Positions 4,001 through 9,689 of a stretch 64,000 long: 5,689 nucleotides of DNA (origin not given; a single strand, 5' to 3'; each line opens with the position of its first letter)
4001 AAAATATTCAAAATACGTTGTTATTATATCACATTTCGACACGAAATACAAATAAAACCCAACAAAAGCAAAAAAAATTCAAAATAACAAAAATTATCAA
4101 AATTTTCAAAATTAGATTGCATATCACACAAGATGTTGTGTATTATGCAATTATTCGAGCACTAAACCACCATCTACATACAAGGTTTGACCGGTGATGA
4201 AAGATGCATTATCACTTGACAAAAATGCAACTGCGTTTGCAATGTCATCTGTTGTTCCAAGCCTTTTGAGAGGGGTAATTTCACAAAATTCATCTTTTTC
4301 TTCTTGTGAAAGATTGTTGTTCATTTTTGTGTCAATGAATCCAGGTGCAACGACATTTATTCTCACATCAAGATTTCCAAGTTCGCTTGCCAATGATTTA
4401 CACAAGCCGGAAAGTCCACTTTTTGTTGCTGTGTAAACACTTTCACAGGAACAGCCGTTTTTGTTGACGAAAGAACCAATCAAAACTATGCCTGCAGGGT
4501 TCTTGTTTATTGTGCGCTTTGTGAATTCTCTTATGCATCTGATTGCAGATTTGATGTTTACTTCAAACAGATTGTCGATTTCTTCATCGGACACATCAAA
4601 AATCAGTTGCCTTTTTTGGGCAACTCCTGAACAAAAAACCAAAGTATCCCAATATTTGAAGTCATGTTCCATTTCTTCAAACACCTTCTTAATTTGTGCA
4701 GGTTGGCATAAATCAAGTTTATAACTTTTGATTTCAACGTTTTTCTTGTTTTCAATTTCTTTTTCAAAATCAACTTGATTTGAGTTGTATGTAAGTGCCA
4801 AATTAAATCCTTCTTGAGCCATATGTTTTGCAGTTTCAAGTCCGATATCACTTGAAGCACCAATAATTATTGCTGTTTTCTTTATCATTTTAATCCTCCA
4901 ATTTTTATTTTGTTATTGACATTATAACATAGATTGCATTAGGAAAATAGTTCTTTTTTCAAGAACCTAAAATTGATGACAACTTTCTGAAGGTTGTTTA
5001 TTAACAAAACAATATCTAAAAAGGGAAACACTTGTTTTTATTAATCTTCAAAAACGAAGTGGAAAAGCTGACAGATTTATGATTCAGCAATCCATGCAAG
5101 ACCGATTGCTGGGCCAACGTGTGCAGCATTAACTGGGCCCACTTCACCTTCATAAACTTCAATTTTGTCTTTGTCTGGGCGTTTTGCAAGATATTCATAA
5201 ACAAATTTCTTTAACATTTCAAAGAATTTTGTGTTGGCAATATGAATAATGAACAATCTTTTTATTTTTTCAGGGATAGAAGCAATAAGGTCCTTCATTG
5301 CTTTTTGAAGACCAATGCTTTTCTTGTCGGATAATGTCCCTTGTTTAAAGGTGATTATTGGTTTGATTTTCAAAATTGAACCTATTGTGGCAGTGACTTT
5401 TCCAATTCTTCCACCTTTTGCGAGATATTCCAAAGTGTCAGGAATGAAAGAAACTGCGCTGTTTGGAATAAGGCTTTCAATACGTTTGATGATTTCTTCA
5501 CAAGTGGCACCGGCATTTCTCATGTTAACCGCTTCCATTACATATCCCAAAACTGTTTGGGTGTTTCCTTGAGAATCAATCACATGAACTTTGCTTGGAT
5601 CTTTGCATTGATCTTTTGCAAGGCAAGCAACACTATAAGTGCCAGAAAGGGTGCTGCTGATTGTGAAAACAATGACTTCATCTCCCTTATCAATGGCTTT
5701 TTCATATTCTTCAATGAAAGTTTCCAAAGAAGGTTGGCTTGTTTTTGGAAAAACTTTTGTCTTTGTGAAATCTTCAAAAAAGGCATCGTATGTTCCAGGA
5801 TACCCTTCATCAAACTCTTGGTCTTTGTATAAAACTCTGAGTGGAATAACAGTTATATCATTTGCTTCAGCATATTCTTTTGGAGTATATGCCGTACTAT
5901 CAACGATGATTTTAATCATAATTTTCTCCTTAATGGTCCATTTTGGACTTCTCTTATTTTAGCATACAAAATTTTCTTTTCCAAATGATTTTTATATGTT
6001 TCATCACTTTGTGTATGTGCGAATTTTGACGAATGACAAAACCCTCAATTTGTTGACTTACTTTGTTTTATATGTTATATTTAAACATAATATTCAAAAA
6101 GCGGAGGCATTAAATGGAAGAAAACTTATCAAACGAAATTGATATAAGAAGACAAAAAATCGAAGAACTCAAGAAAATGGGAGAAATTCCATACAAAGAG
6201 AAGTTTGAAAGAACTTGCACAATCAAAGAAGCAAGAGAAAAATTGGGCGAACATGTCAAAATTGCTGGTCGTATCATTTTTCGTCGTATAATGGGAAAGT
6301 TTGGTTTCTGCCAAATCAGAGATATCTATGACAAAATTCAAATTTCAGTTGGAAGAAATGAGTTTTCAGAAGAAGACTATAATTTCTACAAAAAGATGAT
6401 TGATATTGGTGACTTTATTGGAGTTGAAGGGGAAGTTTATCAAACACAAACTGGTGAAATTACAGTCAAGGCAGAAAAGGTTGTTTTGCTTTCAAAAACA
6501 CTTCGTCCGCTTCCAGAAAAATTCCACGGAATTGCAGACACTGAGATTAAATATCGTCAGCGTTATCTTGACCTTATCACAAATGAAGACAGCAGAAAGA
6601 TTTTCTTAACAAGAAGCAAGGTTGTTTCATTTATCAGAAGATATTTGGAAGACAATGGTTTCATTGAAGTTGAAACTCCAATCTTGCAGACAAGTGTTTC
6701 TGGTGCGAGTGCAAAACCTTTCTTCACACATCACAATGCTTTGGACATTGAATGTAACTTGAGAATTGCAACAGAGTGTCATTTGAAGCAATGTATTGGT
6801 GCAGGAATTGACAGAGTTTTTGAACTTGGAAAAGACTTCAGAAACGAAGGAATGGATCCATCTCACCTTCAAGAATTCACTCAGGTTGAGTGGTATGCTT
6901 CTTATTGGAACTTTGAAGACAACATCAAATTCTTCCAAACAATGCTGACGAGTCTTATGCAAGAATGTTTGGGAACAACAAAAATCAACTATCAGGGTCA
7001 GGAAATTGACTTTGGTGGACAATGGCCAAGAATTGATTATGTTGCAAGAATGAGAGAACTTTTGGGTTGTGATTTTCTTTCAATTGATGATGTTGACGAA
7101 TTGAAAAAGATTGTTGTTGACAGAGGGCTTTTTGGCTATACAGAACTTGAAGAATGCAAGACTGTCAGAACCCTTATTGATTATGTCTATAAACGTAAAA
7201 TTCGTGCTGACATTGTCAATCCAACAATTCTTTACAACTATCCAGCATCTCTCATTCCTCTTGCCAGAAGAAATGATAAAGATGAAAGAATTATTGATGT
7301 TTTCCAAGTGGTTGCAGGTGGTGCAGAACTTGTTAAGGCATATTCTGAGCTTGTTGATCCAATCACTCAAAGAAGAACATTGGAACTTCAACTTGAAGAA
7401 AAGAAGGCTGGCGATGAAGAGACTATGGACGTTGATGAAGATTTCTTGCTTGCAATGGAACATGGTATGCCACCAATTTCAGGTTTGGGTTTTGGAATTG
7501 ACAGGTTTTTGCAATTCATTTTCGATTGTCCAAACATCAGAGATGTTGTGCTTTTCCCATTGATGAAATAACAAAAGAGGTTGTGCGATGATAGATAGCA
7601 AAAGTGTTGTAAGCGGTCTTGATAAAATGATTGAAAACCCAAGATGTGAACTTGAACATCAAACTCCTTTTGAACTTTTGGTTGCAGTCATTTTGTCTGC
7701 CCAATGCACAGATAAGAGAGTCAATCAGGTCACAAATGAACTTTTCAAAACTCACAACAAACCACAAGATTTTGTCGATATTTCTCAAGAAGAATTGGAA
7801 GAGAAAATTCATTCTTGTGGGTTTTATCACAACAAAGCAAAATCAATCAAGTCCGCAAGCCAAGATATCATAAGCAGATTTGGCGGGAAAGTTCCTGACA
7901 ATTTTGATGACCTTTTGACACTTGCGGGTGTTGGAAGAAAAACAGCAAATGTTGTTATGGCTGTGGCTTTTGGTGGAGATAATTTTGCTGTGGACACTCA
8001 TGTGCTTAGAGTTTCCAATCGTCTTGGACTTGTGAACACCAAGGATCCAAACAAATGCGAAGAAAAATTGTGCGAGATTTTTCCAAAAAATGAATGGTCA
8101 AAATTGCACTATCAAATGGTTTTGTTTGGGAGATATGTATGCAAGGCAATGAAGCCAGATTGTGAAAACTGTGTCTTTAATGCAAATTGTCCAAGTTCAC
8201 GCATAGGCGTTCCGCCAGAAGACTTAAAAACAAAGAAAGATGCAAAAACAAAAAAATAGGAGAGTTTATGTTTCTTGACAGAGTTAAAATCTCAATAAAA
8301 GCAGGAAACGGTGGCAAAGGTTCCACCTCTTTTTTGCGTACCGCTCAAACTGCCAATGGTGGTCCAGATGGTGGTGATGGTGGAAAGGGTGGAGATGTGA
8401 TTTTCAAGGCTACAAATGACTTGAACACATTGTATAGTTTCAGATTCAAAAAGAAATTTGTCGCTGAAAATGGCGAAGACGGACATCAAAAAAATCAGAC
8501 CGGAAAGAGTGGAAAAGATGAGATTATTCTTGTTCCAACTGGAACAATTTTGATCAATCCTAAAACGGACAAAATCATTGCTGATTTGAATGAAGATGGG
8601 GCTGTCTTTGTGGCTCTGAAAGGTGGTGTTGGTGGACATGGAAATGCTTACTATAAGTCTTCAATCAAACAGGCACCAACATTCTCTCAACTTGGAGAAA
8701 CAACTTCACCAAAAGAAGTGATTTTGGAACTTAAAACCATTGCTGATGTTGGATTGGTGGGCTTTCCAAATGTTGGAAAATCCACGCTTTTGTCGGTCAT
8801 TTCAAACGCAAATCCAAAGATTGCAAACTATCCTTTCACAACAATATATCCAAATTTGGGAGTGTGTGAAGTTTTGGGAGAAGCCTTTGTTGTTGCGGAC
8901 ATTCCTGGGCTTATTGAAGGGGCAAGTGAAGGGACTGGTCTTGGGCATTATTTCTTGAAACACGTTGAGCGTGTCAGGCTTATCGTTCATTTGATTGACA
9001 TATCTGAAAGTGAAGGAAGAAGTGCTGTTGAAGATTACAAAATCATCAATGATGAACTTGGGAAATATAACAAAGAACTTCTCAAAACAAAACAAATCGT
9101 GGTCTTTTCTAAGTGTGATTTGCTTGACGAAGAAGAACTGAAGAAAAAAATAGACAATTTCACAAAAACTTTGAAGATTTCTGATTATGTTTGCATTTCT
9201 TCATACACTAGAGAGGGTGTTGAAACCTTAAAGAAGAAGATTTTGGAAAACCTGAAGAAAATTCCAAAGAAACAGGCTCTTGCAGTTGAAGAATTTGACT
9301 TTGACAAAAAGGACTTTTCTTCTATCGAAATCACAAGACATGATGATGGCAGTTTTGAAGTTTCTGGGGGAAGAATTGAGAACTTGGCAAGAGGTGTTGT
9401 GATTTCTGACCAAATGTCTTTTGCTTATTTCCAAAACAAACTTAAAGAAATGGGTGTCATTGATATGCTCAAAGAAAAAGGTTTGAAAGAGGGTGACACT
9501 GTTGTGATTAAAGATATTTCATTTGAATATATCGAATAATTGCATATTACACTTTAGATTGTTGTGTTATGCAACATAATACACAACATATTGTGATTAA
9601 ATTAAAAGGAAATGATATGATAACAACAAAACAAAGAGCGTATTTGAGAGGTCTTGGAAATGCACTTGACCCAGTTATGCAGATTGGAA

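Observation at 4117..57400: Dispersed modular palindromic repeat family (half-site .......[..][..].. and its complement) in at least ten loci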

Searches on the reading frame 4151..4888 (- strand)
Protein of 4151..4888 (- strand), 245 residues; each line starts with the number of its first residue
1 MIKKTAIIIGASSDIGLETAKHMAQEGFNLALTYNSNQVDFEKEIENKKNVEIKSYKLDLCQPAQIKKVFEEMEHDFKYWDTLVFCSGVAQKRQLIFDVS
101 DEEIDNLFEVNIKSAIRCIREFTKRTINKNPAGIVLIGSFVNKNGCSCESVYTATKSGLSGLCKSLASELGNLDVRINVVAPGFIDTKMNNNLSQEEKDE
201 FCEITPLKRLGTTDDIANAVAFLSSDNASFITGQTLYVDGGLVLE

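Call 7: search_protein_families(library=ncbifam, proteins=[window:4151-4888:-])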
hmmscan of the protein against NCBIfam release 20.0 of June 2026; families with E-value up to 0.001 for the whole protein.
window:4151-4888:- (245 aa): 230 families (the best 25 are shown)
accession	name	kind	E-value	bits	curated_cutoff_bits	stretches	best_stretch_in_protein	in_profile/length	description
NF047420.2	EF_P_mod_YmfI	equivalog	1.4e-65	221.3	238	1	6-242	2-235/236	elongation factor P 5-aminopentanone reductase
TIGR01830.1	3oxo_ACP_reduc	equivalog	8.4e-58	195.9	297.75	1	6-243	1-239/239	3-oxoacyl-[acyl-carrier-protein] reductase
NF009466.0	PRK12826.1-2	subfamily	5.9e-55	186.4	222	1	3-243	3-245/248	3-oxoacyl-ACP reductase FabG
NF005559.1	PRK07231.1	subfamily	1.7e-51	175.2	215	1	3-243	4-248/249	glucose 1-dehydrogenase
NF004199.0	PRK05653.1-4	equivalog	6.7e-50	170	301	1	3-243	5-246/247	3-oxoacyl-ACP reductase FabG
NF004197.0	PRK05653.1-1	equivalog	1.6e-49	168.8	332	1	3-243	7-247/249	3-oxoacyl-ACP reductase FabG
NF009384.0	PRK12743.1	equivalog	1.9e-48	164.9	264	1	3-244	6-249/258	SDR family oxidoreductase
NF009464.0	PRK12824.1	subfamily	2.2e-48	165.1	269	1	3-243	2-243/245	3-oxoacyl-ACP reductase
NF004198.0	PRK05653.1-3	equivalog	3.3e-47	161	296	1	3-243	7-247/248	3-oxoacyl-ACP reductase FabG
NF009547.0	PRK12936.1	subfamily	1.5e-43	149.2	436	1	4-243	7-243/245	3-ketoacyl-(acyl-carrier-protein) reductase NodG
NF052558.1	MBtsdlDhBudC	equivalog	6.4e-43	147.1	270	1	3-242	3-241/250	meso-2,3-butanediol dehydrogenase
NF040605.2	mycolic_FabG1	exception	5.2e-42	144.3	420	1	5-242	3-229/233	3-oxoacyl-ACP reductase FabG1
NF004818.0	PRK06172.1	equivalog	6.9e-42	143.5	336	1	3-243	7-251/253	SDR family oxidoreductase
NF005067.0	PRK06484.1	equivalog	1.8e-41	142.3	713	1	4-242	274-511/524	short chain dehydrogenase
TIGR04316.1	dhbA_paeA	equivalog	2.6e-41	141.9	300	1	6-244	1-249/250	2,3-dihydro-2,3-dihydroxybenzoate dehydrogenase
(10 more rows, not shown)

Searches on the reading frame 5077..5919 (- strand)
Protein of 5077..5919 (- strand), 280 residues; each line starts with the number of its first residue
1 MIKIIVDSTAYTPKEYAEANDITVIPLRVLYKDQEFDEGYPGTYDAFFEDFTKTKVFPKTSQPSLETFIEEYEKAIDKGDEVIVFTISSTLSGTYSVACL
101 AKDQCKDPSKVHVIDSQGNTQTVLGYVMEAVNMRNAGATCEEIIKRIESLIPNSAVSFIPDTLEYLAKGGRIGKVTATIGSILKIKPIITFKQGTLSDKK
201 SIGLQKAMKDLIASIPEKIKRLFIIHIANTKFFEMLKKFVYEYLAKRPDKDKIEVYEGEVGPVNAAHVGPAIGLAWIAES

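Call 8: search_protein_families(library=ncbifam, proteins=[window:5077-5919:-])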
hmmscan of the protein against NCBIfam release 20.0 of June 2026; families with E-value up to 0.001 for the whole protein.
window:5077-5919:- (280 aa): 2 families
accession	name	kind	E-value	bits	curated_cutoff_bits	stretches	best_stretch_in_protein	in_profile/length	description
TIGR00762.1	DegV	domain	2.3e-75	253.3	99.7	1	2-276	1-275/276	DegV family EDD domain-containing protein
NF038249.1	fatty_FakB1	equivalog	1.9e-42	145.4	350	1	2-276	3-279/286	fatty acid kinase binding subunit FakB1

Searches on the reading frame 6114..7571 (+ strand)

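Call 8: search_protein_families(library=ncbifam, proteins=[window:6114-7571:+])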
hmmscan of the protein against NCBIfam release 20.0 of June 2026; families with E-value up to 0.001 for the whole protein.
window:6114-7571:+ (485 aa): 19 families
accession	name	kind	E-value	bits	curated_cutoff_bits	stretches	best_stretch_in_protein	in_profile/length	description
NF001756.1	PRK00484.1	subfamily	1.9e-166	554.5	468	1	8-485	3-486/488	lysine--tRNA ligase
TIGR00499.1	lysS_bact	equivalog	5.1e-152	507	427.6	1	5-485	2-493/496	lysine--tRNA ligase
NF002821.0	PRK02983.1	equivalog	1.7e-127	427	742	1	3-485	616-1099/1102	bifunctional lysylphosphatidylglycerol synthetase/lysine--tRNA ligase LysX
NF009101.0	PRK12445.1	subfamily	4.7e-118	394.9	1026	1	41-485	61-502/505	lysine--tRNA ligase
TIGR00462.1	genX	equivalog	2.1e-51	175.2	286.9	1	166-481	3-304/304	EF-P lysine aminoacylase EpmA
NF006828.0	PRK09350.1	equivalog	3.2e-47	161.4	264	1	161-483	13-322/325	elongation factor P--(R)-beta-lysine ligase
NF003483.0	PRK05159.1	equivalog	1.8e-37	129.2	353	1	33-482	4-430/438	aspartate--tRNA(Asn) ligase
NF001750.0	PRK00476.1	equivalog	3.9e-37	127.8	443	2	33-313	5-283/590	aspartate--tRNA ligase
TIGR00459.1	aspS_bact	equivalog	1.4e-34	119.5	373.85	2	31-289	1-263/586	aspartate--tRNA ligase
TIGR00458.1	aspS_nondisc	equivalog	1.2e-33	116.7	368.4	2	37-310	6-281/428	aspartate--tRNA(Asn) ligase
NF003037.0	PRK03932.1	equivalog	1.4e-30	106.7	414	1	36-484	5-445/451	asparagine--tRNA ligase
TIGR00457.1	asnS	equivalog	4.6e-30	104.8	342.6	1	36-482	7-447/455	asparagine--tRNA ligase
NF009460.0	PRK12820.1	equivalog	4.3e-18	64.8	1379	2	144-268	154-277/723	bifunctional aspartyl-tRNA synthetase/aspartyl/glutamyl-tRNA amidotransferase subunit C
NF005054.0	PRK06462.1-4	equivalog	4.9e-10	39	309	1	154-288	15-158/318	asparagine synthetase A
NF005055.0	PRK06462.1-5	equivalog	7.6e-07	28.5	389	1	146-482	13-332/341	asparagine synthetase A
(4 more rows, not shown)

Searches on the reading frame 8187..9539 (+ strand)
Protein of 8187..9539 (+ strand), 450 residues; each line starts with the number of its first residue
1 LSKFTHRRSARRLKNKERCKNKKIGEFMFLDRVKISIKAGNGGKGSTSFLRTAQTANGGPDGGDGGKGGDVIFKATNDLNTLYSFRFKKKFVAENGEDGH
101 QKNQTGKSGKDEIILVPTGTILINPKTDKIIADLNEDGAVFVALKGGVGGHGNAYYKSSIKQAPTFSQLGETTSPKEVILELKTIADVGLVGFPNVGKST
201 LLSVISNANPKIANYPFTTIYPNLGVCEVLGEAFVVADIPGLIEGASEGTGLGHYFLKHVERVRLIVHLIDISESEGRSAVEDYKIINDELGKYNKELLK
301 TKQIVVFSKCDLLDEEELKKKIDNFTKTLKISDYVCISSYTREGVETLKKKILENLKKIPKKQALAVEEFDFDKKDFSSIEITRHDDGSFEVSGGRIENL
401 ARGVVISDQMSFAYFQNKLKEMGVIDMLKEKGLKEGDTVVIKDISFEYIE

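Call 7: search_protein_families(library=ncbifam, proteins=[window:8187-9539:+])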
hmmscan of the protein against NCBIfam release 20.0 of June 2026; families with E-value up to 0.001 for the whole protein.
window:8187-9539:+ (450 aa): 23 families
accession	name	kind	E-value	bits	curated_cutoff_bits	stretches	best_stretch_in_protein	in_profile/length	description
NF008955.0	PRK12297.1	equivalog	1.9e-155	518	406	1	28-449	2-428/429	GTPase ObgE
TIGR02729.1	Obg_CgtA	equivalog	7.8e-127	422.8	280.25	1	29-356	1-328/329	Obg family GTPase CgtA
NF008956.1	PRK12299.1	equivalog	2.7e-124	414.4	300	1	28-357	1-326/327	GTPase ObgE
NF008954.1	PRK12296.1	equivalog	1.9e-111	372.8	377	1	29-448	4-436/470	GTPase ObgE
NF007171.0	PRK09602.1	subfamily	6.2e-23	81.3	387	2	187-229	4-46/397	YchF-related putative GTPase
TIGR00092.1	TIGR00092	equivalog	6.8e-20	71.5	279.2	1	188-378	5-219/368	redox-regulated ATPase YchF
TIGR03595.1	Obg_CgtA_exten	equivalog_domain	1.4e-18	66.5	37.65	1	380-448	1-69/70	Obg family GTPase CgtA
NF000908.1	PRK00089.1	equivalog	1.7e-16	60.4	237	1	188-360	6-171/291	GTPase Era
TIGR03156.1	GTP_HflX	equivalog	6.4e-15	54.9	216.75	1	184-355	188-350/351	GTPase HflX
TIGR00231.1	small_GTP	domain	9e-13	48.3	42.5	1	186-352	4-162/164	GTP-binding protein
TIGR03594.1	GTPase_EngA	equivalog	4.2e-11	42.5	306.7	1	184-362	174-352/432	ribosome biogenesis GTPase Der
TIGR00436.1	era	equivalog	5.6e-10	39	116.25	1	188-384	3-189/270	GTPase Era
NF008280.0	PRK11058.1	equivalog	2.5e-09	36.4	441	1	185-357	197-362/426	ribosome rescue GTPase HflX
TIGR03598.1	GTPase_YsxC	equivalog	5.9e-09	35.9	124.45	1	183-352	16-185/186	ribosome biogenesis GTP-binding protein YihA/YsxC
NF007071.0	PRK09518.1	equivalog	2e-08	33.2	953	1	183-358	442-616/706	bifunctional cytidylate kinase/GTPase Der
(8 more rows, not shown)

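Call 13: find_related_loci(query=window:8187-9539:+, collection=genome_contigs, flank=10000)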
Query window:8187-9539:+ (450 aa) in genome_contigs; peptide patterns used: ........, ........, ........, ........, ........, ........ (x = any residue, [..] = any of these).
212 stretches matched a pattern; 147 encode a relative of the query (tblastn E <= 1e-3); the best 80 are kept; 80 distinct loci.
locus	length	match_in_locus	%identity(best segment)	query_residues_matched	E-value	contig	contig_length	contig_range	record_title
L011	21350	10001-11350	98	1-450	0e+0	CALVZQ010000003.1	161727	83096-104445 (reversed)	MAG: uncultured Clostridia bacterium isolate BRZ_FC__bin54 genome assembly, contig: BRZ_FC__NODE_104_length_161727_cov_1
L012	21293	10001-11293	91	20-450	0e+0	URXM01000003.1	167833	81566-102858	uncultured Clostridiales bacterium isolate UMGS1447 genome assembly, contig: NODE_11_length_167833_cov_9.917099, whole g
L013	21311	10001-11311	86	12-450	0e+0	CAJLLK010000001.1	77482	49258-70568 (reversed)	MAG TPA_asm: uncultured Catabacter sp. isolate ERR321592-bin.10 genome assembly, contig: NODE_141_length_77482_cov_3.890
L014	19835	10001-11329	85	15-450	0e+0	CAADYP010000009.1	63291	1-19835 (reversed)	MAG TPA_asm: Clostridia bacterium, isolate HGM11342, WGS project CAADYP010000000 data, contig: ERS396355_2_k85_76073, wh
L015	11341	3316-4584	86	28-450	0e+0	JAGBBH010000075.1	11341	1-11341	MAG: Clostridia bacterium isolate RGIG8962 Water_deer_Rectum-2__c404124, whole genome shotgun sequence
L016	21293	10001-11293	84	19-450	0e+0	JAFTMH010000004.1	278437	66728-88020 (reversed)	MAG: Clostridia bacterium isolate RGIG3948 Roe_deer_Cecum-3__c1542, whole genome shotgun sequence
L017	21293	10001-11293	84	19-450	0e+0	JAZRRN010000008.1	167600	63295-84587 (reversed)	MAG: Candidatus Caccovivens sp. isolate T1900045353_YK20190043.MAGScoT_cleanbin_000015 SGB_6775_k141_1930767, whole geno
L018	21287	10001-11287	84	15-450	0e+0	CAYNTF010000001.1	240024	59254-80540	MAG TPA_asm: uncultured Lachnospiraceae bacterium isolate SRP141132_co6_278 genome assembly, contig: NODE_3_length_24002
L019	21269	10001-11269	85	28-450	0e+0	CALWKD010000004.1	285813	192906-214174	MAG: uncultured Clostridia bacterium isolate E15__bin73 genome assembly, contig: E15__k127_3914211, whole genome shotgun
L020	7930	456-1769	83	13-450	0e+0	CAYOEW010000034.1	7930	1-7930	MAG TPA_asm: uncultured Lachnospiraceae bacterium isolate SRP225648_co1_915 genome assembly, contig: NODE_23372_length_7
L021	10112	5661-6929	84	28-450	0e+0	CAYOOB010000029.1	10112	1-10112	MAG TPA_asm: uncultured Lachnospiraceae bacterium isolate SRP141132_co3_356 genome assembly, contig: NODE_6351_length_10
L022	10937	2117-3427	81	16-450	0e+0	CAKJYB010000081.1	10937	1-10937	Clostridiales bacterium isolate MAG-R015 genome assembly, contig: k141_5220, whole genome shotgun sequence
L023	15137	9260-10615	81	7-450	0e+0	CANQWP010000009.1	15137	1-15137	MAG: uncultured Clostridia bacterium isolate Lapin-023__bin46 genome assembly, contig: Lapin-023__NODE_5143_length_15137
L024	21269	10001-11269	83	28-450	0e+0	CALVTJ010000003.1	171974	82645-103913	MAG: uncultured Clostridia bacterium isolate BRZ_KC__bin76 genome assembly, contig: BRZ_KC__NODE_70_length_171974_cov_15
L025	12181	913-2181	83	28-450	0e+0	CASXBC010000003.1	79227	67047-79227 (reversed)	MAG: uncultured bacterium isolate extra-ERR2136562.13_1677762874 genome assembly, contig: NODE_114_length_79227_cov_4.27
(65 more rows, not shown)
